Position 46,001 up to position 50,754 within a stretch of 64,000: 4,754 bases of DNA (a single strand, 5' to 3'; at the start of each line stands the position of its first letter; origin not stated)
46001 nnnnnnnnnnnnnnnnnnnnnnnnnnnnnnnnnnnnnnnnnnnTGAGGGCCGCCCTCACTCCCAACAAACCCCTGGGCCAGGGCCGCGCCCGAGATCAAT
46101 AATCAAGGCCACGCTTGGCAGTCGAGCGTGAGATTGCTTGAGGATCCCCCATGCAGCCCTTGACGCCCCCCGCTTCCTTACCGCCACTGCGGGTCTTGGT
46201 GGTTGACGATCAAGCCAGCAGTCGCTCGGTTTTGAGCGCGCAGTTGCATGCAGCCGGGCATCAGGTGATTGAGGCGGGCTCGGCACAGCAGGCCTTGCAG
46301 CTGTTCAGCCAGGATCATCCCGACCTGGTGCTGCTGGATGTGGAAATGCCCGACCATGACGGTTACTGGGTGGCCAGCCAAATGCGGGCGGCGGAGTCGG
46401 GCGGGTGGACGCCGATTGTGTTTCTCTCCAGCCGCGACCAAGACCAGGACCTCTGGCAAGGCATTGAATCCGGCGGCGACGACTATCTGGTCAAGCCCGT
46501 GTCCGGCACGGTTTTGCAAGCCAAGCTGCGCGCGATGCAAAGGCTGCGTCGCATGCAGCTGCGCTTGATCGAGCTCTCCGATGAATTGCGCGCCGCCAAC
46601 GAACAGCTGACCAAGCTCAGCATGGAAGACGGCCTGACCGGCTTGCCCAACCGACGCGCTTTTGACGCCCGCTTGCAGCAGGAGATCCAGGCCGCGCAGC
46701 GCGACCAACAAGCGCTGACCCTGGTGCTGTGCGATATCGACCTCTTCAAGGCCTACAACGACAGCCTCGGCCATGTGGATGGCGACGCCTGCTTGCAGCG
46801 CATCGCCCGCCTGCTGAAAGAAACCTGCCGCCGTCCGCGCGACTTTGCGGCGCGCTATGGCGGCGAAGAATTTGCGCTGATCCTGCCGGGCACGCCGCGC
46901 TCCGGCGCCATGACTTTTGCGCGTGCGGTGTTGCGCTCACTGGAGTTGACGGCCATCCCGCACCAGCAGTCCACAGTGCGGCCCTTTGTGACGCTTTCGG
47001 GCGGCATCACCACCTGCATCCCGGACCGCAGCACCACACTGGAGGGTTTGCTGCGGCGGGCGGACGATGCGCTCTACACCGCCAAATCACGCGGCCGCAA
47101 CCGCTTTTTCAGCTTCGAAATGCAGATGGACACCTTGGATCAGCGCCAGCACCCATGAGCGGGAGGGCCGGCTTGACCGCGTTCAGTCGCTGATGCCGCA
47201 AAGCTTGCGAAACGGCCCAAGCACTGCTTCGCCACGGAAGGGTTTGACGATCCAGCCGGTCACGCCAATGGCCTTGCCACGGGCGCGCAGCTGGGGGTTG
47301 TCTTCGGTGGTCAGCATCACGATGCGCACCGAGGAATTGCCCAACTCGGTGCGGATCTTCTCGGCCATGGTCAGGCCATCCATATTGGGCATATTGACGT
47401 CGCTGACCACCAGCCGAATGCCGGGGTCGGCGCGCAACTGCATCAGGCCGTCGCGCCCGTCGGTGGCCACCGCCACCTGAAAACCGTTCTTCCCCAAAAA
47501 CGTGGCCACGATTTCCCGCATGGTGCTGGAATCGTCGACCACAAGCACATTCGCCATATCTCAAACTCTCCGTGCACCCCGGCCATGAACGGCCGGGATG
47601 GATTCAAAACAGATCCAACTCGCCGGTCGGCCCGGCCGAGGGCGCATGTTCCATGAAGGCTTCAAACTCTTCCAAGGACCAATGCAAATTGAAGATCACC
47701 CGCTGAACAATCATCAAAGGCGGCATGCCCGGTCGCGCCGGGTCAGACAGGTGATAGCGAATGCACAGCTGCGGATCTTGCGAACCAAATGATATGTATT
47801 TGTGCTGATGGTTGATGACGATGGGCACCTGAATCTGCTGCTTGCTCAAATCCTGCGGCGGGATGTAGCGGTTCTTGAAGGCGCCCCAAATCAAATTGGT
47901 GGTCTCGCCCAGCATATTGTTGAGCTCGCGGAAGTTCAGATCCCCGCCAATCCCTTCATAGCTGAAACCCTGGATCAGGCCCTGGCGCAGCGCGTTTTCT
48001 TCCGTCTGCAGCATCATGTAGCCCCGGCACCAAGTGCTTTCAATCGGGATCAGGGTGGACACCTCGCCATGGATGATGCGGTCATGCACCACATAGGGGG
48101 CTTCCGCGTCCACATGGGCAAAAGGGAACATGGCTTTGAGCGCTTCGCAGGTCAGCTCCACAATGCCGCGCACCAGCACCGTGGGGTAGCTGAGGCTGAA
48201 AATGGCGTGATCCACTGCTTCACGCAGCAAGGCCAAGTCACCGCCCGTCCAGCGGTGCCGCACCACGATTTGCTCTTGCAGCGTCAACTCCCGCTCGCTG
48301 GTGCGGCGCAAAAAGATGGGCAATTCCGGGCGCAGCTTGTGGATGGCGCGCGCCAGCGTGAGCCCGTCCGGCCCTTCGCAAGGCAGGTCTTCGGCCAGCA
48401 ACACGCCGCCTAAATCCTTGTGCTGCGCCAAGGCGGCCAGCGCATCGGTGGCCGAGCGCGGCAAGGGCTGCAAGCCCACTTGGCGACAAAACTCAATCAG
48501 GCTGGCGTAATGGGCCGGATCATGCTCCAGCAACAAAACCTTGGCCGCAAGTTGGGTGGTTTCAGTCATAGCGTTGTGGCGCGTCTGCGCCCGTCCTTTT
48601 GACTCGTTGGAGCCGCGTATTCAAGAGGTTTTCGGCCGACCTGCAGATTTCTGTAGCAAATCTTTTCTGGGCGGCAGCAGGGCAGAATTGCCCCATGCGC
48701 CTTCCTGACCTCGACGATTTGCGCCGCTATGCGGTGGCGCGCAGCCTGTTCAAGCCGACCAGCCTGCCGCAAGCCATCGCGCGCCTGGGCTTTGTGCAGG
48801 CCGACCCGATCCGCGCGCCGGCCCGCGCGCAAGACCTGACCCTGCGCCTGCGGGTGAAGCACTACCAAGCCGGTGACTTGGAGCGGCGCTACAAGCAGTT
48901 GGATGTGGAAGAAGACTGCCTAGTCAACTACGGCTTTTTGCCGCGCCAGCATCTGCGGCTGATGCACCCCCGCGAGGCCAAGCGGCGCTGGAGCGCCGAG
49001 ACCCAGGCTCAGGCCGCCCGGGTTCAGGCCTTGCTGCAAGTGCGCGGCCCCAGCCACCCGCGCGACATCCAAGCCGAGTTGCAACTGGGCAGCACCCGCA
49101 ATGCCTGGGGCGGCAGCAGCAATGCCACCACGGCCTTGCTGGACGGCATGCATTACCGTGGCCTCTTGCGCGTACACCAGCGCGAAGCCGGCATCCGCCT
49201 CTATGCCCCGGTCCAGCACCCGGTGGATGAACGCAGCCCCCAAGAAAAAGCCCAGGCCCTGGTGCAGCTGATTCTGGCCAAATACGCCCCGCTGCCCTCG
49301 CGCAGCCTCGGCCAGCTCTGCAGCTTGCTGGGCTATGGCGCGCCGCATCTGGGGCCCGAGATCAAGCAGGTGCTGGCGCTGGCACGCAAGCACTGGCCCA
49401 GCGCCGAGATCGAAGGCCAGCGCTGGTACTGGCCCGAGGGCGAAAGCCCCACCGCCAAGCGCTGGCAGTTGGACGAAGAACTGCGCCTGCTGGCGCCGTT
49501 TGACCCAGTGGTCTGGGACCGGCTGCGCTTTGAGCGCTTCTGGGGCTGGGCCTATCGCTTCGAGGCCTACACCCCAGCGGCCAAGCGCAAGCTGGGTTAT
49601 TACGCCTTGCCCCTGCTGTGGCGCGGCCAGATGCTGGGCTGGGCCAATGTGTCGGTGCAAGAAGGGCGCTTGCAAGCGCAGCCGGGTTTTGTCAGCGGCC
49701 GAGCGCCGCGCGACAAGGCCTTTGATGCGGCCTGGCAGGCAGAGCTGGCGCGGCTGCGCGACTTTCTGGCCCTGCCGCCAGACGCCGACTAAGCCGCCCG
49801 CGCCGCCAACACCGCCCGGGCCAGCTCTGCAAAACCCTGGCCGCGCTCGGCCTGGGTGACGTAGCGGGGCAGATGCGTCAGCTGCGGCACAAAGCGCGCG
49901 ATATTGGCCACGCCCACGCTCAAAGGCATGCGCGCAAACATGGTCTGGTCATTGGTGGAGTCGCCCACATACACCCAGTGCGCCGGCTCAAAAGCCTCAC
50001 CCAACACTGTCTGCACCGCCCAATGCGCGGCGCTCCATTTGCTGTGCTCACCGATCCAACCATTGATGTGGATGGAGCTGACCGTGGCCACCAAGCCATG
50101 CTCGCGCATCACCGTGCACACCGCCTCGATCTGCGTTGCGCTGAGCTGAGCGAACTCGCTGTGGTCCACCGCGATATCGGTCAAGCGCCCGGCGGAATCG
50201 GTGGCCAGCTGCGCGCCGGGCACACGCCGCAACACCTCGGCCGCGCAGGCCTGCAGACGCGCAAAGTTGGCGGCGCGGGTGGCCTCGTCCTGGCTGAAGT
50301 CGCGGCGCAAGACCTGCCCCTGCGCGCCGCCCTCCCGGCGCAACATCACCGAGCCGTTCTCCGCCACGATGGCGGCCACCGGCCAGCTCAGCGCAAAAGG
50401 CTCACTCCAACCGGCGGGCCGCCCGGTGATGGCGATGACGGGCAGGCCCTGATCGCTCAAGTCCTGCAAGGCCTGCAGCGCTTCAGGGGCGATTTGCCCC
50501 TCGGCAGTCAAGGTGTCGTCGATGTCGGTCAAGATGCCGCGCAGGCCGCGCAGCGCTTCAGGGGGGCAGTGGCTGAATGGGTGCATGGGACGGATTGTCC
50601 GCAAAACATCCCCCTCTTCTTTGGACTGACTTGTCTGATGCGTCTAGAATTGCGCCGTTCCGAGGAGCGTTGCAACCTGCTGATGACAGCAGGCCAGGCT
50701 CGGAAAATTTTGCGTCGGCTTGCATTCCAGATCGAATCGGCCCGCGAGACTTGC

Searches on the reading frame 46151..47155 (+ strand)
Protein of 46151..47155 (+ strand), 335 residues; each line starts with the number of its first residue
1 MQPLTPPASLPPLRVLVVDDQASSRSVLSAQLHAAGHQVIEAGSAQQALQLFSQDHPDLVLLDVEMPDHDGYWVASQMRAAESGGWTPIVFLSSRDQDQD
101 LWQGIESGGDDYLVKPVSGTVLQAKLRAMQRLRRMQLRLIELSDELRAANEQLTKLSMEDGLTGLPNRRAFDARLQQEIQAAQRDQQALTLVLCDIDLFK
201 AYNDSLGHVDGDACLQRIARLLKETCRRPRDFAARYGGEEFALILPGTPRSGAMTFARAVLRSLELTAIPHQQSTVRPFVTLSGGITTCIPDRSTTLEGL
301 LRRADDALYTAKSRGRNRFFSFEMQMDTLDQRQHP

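Call 89: search_protein_families(library=pfam, proteins=[window:46151-47155:+], max_evalue=0.001)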
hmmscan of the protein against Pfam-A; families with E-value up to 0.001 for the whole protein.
window:46151-47155:+ (335 aa): 2 families
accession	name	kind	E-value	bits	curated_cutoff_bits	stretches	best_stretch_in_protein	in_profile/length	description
PF00990.26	GGDEF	-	1.4e-49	168.4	23.8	1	159-318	3-161/161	Diguanylate cyclase, GGDEF domain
PF00072.30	Response_reg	-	3.9e-24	85.4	30.2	1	15-126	1-110/111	Response regulator receiver domain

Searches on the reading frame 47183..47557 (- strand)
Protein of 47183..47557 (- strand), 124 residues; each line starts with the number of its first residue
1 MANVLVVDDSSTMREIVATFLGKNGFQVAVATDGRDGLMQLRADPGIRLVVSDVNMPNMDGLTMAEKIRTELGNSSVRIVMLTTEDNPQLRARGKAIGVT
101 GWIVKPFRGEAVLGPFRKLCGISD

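Call 89: search_protein_families(library=pfam, proteins=[window:47183-47557:-], max_evalue=0.001)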
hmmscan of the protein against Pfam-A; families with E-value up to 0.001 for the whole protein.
window:47183-47557:- (124 aa): 1 family
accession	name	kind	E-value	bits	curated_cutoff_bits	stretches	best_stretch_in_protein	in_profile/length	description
PF00072.30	Response_reg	-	1.1e-23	83.9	30.2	1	4-110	1-104/111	Response regulator receiver domain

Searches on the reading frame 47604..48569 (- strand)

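Call 89: search_protein_families(library=pfam, proteins=[window:47604-48569:-], max_evalue=0.001)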
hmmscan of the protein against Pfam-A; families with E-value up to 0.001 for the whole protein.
window:47604-48569:- (321 aa): 1 family
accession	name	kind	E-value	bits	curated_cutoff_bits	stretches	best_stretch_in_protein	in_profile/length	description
PF13690.11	CheX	-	4.7e-08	33.4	27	1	170-272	1-93/94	Chemotaxis phosphatase CheX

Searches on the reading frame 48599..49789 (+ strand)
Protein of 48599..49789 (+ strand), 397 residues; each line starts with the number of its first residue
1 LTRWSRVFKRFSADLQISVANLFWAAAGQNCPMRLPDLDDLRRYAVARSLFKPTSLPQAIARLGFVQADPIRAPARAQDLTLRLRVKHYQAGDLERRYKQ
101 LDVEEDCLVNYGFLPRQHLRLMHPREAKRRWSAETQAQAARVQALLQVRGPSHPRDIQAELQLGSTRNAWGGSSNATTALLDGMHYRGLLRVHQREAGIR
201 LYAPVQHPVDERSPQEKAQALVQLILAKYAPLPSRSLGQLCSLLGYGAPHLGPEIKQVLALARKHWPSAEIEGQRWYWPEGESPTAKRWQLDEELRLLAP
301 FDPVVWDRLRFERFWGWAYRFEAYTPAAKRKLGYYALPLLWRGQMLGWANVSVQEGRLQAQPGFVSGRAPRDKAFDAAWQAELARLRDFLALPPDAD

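Call 89: search_protein_families(library=pfam, proteins=[window:48599-49789:+], max_evalue=0.001)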
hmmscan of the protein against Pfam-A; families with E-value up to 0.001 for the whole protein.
window:48599-49789:+ (397 aa): 1 family
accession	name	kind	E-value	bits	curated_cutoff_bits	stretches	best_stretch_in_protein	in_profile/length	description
PF06224.18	AlkZ-like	-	8.2e-45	154.3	25.9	1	60-389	1-329/329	DNA glycosylase AlkZ-like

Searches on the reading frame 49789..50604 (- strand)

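Call 89: search_protein_families(library=pfam, proteins=[window:49789-50604:-], max_evalue=0.001)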
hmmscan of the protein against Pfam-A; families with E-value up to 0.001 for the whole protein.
window:49789-50604:- (271 aa): 2 families
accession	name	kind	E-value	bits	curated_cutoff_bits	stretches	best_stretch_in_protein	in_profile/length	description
PF08282.18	Hydrolase_3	-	5.1e-12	46.5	20.9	1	24-117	1-93/255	haloacid dehalogenase-like hydrolase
PF05116.19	S6PP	-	4.8e-05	23.5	20.3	0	204-237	178-211/247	Sucrose-6F-phosphate phosphohydrolase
